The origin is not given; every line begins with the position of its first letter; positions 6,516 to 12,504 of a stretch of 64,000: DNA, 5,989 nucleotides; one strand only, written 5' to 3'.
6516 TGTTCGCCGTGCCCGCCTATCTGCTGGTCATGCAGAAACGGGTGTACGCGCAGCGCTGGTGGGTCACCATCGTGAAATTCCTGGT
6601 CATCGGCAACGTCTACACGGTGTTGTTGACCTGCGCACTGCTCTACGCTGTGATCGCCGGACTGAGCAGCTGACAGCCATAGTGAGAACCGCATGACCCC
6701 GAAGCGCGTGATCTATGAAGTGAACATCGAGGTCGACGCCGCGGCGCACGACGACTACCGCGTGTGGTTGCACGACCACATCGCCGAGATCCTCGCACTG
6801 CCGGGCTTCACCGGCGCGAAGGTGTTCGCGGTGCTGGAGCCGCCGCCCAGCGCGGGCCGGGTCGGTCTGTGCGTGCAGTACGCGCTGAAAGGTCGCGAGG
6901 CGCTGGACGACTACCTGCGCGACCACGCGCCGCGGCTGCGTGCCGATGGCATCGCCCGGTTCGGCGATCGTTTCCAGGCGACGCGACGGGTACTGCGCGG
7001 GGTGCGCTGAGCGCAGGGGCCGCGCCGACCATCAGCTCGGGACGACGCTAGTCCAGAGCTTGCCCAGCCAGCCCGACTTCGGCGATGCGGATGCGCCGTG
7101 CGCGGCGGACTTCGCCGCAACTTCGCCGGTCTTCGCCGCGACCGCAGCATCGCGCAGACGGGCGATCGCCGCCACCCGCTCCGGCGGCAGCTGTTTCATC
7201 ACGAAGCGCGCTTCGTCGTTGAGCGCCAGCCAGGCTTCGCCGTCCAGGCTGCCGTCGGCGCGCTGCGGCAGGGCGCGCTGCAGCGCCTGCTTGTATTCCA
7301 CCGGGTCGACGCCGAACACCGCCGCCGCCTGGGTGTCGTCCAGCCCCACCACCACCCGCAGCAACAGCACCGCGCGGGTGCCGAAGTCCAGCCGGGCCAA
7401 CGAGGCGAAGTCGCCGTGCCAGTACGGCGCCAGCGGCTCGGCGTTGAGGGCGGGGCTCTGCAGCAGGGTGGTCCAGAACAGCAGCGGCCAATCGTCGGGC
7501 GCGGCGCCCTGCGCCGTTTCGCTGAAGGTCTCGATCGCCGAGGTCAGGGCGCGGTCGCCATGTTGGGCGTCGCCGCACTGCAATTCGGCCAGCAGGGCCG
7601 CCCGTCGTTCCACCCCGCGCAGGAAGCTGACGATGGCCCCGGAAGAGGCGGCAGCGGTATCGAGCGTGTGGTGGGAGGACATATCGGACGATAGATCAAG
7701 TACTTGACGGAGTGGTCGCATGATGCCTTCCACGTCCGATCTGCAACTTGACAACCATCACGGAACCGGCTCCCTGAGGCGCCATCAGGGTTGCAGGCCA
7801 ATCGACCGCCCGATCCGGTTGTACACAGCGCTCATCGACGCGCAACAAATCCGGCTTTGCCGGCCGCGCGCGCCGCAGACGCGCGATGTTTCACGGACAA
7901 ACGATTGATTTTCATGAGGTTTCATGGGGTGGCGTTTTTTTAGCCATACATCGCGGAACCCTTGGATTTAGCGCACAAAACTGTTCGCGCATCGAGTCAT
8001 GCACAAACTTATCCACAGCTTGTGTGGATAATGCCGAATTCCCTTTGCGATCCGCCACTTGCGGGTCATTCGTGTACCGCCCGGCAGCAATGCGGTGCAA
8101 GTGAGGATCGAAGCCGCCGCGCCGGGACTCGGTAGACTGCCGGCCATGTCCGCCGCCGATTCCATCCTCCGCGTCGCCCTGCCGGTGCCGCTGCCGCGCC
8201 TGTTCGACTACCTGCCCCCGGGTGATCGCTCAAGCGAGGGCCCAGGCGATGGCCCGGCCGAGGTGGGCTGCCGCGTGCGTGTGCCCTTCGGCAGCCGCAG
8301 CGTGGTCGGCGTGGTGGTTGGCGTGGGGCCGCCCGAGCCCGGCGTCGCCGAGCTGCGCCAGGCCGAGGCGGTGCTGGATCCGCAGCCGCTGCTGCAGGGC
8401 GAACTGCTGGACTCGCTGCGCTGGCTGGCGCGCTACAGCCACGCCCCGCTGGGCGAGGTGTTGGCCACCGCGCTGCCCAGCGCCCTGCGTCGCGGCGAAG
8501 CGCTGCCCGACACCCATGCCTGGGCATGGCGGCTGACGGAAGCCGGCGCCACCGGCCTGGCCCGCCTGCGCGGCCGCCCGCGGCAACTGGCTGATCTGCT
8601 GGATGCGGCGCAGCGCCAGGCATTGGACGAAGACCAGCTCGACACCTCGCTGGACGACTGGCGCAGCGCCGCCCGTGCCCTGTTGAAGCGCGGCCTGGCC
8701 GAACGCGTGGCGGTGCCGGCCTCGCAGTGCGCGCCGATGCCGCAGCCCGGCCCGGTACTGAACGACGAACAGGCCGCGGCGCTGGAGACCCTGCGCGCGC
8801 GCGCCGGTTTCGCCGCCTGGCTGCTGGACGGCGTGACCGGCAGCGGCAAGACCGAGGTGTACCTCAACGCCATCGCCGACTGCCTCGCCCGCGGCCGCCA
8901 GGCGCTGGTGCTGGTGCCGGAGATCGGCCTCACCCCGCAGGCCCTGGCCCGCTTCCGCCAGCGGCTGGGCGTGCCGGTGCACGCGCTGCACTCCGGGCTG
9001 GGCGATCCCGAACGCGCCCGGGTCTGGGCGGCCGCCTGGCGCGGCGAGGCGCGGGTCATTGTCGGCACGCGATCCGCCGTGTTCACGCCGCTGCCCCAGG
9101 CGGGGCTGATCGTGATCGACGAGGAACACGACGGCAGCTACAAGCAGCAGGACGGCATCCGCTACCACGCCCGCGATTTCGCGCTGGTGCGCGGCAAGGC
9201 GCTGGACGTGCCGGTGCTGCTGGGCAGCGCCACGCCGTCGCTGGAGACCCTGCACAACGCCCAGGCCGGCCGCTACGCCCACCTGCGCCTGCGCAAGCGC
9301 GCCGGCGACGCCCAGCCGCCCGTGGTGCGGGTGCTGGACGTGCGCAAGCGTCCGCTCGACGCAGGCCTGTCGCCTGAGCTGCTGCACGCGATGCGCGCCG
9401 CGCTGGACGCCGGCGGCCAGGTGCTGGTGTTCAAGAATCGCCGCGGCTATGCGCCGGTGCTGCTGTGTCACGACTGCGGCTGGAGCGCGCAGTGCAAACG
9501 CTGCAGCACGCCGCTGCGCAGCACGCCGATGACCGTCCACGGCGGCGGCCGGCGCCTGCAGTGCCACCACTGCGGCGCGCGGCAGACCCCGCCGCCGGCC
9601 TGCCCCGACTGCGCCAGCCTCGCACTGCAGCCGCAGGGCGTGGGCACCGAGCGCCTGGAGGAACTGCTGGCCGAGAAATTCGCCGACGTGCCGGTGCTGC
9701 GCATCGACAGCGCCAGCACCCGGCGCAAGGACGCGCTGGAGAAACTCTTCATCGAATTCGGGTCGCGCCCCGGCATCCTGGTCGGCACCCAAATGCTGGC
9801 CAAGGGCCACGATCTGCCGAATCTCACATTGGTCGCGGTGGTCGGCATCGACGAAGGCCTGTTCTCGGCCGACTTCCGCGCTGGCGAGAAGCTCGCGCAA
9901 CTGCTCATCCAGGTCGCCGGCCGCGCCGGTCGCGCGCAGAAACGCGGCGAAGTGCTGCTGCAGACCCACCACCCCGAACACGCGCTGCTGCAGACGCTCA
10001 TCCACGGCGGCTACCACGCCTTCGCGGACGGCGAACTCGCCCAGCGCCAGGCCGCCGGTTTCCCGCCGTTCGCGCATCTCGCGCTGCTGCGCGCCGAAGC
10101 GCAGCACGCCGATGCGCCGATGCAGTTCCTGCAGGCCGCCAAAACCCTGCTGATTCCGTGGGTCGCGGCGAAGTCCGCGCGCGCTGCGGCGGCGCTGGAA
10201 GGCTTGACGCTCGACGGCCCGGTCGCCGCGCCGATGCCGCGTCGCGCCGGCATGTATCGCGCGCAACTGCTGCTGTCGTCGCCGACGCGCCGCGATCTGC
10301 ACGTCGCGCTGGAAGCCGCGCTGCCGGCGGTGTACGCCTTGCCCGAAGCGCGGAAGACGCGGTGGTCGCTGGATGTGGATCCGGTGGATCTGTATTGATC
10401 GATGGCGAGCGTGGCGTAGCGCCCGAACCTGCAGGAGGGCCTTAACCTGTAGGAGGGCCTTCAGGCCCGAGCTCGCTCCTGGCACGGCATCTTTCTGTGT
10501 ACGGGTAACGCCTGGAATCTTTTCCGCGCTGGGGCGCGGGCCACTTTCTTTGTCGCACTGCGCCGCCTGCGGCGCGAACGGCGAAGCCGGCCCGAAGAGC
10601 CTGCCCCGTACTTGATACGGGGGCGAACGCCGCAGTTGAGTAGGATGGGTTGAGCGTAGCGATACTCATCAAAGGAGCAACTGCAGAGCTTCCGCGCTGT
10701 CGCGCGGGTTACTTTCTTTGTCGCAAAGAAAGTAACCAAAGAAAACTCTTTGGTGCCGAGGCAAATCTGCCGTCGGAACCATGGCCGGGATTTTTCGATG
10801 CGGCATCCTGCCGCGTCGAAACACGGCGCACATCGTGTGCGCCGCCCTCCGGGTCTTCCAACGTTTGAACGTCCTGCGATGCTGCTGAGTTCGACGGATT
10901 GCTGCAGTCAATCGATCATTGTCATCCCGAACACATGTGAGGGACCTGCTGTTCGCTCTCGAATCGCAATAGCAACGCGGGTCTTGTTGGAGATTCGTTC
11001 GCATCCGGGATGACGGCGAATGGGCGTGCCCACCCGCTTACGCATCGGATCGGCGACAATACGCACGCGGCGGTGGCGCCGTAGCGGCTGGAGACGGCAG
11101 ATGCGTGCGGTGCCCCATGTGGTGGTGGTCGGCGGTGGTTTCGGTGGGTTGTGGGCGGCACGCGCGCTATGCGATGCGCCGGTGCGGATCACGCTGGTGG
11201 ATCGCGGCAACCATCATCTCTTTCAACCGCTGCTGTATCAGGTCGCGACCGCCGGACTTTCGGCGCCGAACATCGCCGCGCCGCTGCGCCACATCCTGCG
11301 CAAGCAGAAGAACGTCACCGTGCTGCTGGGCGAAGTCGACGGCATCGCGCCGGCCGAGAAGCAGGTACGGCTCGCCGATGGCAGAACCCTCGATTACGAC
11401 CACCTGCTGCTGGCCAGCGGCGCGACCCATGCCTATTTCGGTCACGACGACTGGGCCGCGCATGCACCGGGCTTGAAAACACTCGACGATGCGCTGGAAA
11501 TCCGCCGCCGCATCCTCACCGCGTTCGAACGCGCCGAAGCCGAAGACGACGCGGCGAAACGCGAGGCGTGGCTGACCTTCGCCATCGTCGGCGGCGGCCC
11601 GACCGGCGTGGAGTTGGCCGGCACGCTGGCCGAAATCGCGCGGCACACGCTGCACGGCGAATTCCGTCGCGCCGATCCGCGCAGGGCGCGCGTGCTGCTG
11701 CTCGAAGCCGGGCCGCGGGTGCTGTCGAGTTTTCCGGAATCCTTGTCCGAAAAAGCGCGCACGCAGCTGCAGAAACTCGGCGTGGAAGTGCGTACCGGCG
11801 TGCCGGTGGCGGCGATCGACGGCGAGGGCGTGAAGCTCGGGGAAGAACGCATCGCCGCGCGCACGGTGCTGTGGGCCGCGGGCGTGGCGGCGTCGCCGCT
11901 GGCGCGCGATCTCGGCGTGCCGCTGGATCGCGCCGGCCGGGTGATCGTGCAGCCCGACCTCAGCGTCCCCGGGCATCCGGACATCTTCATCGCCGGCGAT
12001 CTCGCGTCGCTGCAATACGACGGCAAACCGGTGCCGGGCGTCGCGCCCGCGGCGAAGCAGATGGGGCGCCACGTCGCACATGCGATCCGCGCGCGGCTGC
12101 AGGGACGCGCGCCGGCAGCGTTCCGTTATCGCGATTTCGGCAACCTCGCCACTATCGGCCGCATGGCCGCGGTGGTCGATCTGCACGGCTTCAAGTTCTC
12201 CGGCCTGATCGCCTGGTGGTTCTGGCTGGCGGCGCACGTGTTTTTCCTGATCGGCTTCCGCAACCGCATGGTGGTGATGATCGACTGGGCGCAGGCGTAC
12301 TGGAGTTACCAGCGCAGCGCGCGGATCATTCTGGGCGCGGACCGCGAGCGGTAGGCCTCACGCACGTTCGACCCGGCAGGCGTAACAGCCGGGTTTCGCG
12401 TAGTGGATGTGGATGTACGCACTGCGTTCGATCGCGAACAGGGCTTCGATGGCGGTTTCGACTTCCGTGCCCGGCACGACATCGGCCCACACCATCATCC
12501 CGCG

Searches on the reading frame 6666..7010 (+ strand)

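Call 46: search_protein_families(library=pfam, proteins=[window:6666-7010:+], max_evalue=0.0001)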
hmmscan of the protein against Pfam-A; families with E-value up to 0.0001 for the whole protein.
window:6666-7010:+ (114 aa): 1 family
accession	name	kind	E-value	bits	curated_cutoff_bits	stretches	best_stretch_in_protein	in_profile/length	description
PF14114.12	DUF4286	-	2.4e-19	69.9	25.8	1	15-111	2-98/100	Domain of unknown function (DUF4286)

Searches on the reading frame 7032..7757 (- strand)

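Call 46: search_protein_families(library=pfam, proteins=[window:7032-7757:-], max_evalue=0.0001)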
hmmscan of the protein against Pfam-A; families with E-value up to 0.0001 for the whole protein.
window:7032-7757:- (241 aa): 0 families

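Call 93: search_protein_families(library=pfam, proteins=[window:7032-7757:-], max_evalue=0.01)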
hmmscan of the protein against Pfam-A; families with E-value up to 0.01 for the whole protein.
window:7032-7757:- (241 aa): 1 family
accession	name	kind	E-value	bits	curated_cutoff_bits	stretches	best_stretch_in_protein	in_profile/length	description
PF08281.18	Sigma70_r4_2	-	0.00019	21.5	25.7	1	120-163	8-51/54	Sigma-70, region 4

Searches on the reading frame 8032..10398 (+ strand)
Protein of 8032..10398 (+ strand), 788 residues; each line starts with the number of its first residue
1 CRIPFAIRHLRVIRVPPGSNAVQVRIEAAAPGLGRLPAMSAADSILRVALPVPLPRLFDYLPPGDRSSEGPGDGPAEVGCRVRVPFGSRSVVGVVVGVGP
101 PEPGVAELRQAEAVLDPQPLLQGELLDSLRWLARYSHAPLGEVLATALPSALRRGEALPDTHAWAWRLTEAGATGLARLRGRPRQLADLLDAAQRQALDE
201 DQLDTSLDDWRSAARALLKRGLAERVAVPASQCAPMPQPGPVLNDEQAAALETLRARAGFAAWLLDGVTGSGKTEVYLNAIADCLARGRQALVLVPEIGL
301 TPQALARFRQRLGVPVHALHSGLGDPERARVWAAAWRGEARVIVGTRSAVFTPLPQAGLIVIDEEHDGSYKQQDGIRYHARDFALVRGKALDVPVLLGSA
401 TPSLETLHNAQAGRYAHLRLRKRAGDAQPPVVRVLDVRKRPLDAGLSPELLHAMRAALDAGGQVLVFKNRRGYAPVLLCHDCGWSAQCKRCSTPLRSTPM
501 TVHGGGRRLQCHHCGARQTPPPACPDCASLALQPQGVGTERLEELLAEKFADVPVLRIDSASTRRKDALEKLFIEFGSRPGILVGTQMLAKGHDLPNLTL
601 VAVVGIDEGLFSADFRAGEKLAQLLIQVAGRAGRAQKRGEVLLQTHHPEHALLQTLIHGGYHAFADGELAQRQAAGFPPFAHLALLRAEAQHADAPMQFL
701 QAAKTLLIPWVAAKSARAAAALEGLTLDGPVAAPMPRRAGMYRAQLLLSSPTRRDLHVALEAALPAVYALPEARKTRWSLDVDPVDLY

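Call 46: search_protein_families(library=pfam, proteins=[window:8032-10398:+], max_evalue=0.0001)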
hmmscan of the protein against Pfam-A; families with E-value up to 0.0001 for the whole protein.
window:8032-10398:+ (788 aa): 6 families
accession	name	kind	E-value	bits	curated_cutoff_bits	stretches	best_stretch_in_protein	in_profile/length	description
PF17764.6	PriA_3primeBD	-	1e-23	83.5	22.7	1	47-149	1-96/96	3'DNA-binding domain (3'BD)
PF18074.6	PriA_C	-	2.1e-18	67.3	26.9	1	679-784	1-95/95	Primosomal protein N C-terminal domain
PF00270.35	DEAD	-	7.5e-18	65.3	26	1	247-408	4-165/167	DEAD/DEAH box helicase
PF04851.21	ResIII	-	6.6e-13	49.3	22.5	1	243-402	4-162/164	Type III restriction enzyme, res subunit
PF00271.37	Helicase_C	-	4.4e-12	46.7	23.5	1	540-635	26-109/110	Helicase conserved C-terminal domain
PF18319.7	Zn_ribbon_PriA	-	1.2e-05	25.5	26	1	497-518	5-26/27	PriA DNA helicase Cys-rich region (CRR) domain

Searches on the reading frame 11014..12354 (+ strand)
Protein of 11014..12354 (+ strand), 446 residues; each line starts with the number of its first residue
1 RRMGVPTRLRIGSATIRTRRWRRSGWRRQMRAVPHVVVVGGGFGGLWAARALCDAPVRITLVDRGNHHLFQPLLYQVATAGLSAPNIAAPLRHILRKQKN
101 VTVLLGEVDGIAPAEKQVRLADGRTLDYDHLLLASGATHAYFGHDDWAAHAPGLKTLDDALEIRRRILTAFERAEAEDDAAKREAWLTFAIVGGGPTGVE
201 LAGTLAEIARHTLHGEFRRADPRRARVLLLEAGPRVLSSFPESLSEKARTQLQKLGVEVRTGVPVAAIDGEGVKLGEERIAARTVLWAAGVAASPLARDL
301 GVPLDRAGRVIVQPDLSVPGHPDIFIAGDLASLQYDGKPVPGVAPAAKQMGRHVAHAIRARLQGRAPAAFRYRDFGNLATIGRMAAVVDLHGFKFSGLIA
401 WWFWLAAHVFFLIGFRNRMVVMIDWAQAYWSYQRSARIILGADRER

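Call 46: search_protein_families(library=pfam, proteins=[window:11014-12354:+], max_evalue=0.0001)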
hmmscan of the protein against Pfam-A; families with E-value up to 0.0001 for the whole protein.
window:11014-12354:+ (446 aa): 7 families
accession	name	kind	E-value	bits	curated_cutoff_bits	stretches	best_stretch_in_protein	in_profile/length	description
PF07992.20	Pyr_redox_2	-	1.4e-53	182.7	26.1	1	35-351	2-291/291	Pyridine nucleotide-disulphide oxidoreductase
PF00070.33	Pyr_redox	-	3.6e-15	56.7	22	1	190-274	3-72/82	Pyridine nucleotide-disulphide oxidoreductase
PF22366.1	NDH2_C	-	7.9e-10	39.2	27.7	1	376-427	3-55/62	NDH2 C-terminal domain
PF01266.30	DAO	-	1.1e-08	35.4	27.9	0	246-305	153-223/353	FAD dependent oxidoreductase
PF13454.12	NAD_binding_9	-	5.1e-08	33.5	21.8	0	37-68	1-35/155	FAD-NAD(P)-binding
PF13450.12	NAD_binding_8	-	9.3e-07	29.5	21.9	0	38-67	1-30/68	NAD(P)-binding Rossmann-like domain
PF01494.25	FAD_binding_3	-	1.6e-05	24.7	22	0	36-67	4-35/349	FAD binding domain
